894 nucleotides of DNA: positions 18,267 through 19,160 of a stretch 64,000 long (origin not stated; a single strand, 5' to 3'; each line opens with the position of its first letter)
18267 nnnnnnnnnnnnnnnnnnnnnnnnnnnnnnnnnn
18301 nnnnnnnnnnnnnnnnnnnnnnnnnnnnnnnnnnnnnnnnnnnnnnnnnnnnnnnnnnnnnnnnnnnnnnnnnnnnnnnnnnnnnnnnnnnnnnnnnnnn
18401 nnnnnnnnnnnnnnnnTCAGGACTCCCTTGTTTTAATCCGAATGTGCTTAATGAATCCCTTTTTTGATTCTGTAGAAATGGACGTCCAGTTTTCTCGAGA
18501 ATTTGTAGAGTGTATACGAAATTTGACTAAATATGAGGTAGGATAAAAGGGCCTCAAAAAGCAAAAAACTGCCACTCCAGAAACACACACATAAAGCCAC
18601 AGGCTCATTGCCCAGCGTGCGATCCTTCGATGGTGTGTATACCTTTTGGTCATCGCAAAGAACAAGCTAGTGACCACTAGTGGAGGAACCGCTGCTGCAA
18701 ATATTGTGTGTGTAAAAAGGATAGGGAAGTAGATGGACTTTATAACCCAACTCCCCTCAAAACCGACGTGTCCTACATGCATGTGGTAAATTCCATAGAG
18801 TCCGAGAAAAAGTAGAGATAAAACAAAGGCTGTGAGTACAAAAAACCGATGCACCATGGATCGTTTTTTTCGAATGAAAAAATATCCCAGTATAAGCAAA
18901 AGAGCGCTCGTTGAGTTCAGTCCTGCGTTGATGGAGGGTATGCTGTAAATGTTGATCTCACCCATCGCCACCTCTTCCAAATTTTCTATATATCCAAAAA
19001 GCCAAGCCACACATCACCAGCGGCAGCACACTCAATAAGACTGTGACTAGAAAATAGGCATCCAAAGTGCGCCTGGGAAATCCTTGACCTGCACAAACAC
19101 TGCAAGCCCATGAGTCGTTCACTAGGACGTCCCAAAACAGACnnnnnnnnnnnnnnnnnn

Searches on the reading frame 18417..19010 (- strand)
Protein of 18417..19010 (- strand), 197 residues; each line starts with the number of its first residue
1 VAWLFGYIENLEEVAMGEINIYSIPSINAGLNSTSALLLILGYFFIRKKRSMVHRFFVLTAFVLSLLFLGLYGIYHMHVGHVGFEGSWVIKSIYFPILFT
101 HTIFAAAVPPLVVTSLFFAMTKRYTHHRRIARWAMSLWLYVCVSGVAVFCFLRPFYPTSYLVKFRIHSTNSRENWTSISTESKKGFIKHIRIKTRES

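Call 74: search_protein_families(library=pfam, proteins=[window:18417-19010:-], max_evalue=0.01)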
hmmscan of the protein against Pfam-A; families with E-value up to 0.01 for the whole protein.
window:18417-19010:- (197 aa): 1 family
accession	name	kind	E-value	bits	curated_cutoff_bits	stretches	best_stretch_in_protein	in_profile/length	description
PF04238.17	DUF420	-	2.6e-35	122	30.5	1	24-152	1-130/130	Protein of unknown function (DUF420)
